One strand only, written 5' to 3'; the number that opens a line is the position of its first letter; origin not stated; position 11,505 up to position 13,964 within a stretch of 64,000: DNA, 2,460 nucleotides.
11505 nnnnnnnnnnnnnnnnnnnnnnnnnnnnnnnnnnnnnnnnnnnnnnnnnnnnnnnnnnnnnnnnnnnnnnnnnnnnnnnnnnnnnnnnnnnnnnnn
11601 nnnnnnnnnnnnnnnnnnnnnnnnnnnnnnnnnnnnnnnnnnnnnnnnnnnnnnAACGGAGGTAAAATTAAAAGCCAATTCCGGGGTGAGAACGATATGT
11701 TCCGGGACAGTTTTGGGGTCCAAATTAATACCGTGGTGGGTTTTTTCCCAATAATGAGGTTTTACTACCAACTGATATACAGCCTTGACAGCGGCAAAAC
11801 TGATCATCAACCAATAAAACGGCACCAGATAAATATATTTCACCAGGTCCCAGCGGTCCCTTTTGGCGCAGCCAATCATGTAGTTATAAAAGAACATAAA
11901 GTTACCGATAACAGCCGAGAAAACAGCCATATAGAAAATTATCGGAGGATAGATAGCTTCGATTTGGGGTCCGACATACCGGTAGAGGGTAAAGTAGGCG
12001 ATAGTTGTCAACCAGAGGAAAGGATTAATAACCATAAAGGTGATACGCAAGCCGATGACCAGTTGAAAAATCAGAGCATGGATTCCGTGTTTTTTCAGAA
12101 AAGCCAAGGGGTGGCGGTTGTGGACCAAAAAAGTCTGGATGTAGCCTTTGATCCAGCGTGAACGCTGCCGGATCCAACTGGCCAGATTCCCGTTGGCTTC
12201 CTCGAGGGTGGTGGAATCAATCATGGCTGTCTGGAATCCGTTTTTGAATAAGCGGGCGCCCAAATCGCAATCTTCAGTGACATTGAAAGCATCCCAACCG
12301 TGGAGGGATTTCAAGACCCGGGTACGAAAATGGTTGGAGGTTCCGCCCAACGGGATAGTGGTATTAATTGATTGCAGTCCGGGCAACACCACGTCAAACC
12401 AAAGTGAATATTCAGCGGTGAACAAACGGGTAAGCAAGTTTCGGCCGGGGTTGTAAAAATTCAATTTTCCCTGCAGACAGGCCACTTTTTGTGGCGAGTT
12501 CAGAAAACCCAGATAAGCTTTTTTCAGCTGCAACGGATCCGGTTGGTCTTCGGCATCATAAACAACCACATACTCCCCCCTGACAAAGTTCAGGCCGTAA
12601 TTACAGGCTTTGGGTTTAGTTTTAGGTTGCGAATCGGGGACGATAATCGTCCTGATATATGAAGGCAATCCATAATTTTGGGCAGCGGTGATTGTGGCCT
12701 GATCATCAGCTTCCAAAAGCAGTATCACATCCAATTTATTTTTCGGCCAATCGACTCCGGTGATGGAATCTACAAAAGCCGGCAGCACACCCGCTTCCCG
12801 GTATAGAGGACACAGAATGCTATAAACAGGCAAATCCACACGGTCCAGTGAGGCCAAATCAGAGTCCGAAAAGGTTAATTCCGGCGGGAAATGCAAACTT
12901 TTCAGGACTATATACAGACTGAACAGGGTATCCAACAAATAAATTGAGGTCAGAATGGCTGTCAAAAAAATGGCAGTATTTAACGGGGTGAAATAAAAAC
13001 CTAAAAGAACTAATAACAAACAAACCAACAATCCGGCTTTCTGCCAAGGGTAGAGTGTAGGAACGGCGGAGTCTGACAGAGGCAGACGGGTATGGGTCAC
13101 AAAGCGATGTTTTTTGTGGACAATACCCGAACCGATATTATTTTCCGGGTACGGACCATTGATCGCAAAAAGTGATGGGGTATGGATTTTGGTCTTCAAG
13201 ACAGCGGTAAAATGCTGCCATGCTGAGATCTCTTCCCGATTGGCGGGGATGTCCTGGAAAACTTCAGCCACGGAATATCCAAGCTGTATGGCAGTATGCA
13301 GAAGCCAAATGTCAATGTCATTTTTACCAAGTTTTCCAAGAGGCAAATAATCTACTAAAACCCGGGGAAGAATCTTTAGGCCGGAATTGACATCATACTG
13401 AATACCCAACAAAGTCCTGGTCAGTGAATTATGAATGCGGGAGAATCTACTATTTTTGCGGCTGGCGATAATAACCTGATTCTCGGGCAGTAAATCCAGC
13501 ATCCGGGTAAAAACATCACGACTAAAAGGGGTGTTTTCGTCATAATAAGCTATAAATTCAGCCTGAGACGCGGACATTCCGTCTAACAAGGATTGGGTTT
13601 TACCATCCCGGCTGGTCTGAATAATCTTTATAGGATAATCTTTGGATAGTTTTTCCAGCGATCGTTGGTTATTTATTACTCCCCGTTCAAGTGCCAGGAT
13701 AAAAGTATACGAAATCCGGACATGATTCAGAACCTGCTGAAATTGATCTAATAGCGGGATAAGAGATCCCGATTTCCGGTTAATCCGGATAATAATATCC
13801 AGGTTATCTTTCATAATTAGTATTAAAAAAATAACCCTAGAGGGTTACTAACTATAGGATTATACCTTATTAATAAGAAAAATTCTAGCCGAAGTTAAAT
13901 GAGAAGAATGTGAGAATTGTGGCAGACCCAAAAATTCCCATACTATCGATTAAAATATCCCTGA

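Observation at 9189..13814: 1541-aa single-polypeptide polysaccharide synthase: GT2 + processive GT2 (QxxRW) + flippase-like 12-TM region + GT4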

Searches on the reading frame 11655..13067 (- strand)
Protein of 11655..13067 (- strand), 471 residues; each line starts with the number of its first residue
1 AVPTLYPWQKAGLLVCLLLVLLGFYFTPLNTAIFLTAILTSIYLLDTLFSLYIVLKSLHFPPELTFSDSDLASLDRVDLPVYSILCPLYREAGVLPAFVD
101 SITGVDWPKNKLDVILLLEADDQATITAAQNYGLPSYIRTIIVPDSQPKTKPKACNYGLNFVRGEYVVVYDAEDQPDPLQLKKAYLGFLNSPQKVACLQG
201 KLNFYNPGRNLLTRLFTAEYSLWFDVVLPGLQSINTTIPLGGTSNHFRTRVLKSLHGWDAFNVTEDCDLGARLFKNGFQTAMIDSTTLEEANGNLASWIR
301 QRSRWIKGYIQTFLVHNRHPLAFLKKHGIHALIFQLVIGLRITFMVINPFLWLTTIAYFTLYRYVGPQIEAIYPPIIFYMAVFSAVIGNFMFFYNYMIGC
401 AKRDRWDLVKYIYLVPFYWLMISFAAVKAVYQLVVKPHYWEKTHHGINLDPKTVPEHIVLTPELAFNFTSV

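Call 23: search_solved_structures(query=window:11655-13067:-, max_evalue=1, show_alignments=1)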
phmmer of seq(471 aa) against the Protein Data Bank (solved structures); distinct sequences matched with E-value up to 1: 13.
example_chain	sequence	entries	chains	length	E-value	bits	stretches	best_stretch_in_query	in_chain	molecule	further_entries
7lby_A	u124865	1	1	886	1.6e-16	63.3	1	80-359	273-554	Cellulose synthase catalytic subunit [UDP-forming]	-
9b8v_E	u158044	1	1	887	1.6e-16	63.3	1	80-359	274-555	Cellulose synthase catalytic subunit [UDP-forming]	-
9fmv_A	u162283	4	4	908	1.7e-16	63.2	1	80-359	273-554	Cellulose synthase catalytic subunit [UDP-forming]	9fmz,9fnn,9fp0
5ej1_A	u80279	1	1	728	1.7e-09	40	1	156-415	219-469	Putative cellulose synthase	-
4hg6_A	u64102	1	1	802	2.1e-09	39.8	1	156-415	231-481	Cellulose Synthase Subunit A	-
4p00_A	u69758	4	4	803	2.1e-09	39.8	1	156-415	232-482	Cellulose Synthase A subunit | Cellulose Synthase subunit A | Putative cellulose synthase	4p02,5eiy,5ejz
6yv7_A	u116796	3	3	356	3.6e-06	29.1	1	79-174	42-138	Glycosyl transferase, family 2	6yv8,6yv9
6yv7_B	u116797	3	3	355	3.6e-06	29.1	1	79-174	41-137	Glycosyl transferase, family 2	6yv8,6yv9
5tze_C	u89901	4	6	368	0.033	16.1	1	82-185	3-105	Glycosyl transferase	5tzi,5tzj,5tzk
9jma_A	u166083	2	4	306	0.056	15.3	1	82-181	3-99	GalNAc(5)-diNAcBac-PP-undecaprenol beta-1,3-glucosyltransferase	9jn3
5tz8_A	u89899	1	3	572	0.072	14.9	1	82-185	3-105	Glycosyl transferase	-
3bcv_A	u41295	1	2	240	0.51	12.1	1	80-197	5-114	Putative glycosyltransferase protein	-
6p61_A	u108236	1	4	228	0.6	11.9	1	80-197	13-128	Glycosyltransferase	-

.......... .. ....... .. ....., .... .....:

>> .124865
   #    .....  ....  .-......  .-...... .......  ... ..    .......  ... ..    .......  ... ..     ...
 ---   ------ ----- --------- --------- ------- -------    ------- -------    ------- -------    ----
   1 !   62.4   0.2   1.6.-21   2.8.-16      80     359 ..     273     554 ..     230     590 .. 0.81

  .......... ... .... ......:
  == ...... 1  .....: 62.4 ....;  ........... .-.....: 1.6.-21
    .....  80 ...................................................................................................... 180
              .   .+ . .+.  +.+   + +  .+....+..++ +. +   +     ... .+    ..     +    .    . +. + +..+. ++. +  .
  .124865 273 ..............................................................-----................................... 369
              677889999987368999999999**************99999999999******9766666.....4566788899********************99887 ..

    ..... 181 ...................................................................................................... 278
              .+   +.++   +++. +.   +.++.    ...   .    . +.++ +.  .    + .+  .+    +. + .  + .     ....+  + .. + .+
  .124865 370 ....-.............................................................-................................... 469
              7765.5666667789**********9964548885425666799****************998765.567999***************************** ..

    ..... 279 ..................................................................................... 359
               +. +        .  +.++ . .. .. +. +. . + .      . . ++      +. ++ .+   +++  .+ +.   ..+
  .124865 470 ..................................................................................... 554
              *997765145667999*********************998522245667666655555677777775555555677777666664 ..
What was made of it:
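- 12120..12842 (-): aa 325-565: GT2 catalytic (GT-A) domain with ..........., DAED (12546-12557), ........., TED (12270-12278) and QRSRW (12153-12167). BcsA is the best PDB sequence hit at 1.6e-16 (call 23).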

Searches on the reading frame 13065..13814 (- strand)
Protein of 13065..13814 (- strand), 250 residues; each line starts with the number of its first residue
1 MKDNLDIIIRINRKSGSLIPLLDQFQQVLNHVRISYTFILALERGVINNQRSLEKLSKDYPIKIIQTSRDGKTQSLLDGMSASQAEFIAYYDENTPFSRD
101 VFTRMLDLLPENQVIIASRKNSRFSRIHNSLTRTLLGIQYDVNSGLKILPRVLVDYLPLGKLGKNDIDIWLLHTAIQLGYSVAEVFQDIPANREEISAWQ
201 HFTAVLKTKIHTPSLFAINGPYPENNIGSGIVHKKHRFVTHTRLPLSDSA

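Call 6: search_protein_families(library=pfam, proteins=[window:13065-13814:-], max_evalue=10)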
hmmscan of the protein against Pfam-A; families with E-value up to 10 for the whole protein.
seq(250 aa): 2 families
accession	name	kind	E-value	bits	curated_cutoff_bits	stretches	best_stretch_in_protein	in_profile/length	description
PF00535.33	Glycos_transf_2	-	0.00087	19.7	23.3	1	54-124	46-120/168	Glycosyl transferase family 2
PF24556.1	SH3_Myosin-XVIIIa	-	0.097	13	27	1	166-197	22-50/65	Unconventional myosin-XVIIIa SH3 domain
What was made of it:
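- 13140..13814 (-): aa 1-225: degenerate GT-A domain derived from a polyprenyl-phosphate glycosyltransferase (DPMS/ArnC/GtrB type). Pfam PF00535 gives only 19.7 bits, below cutoff (call 6).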
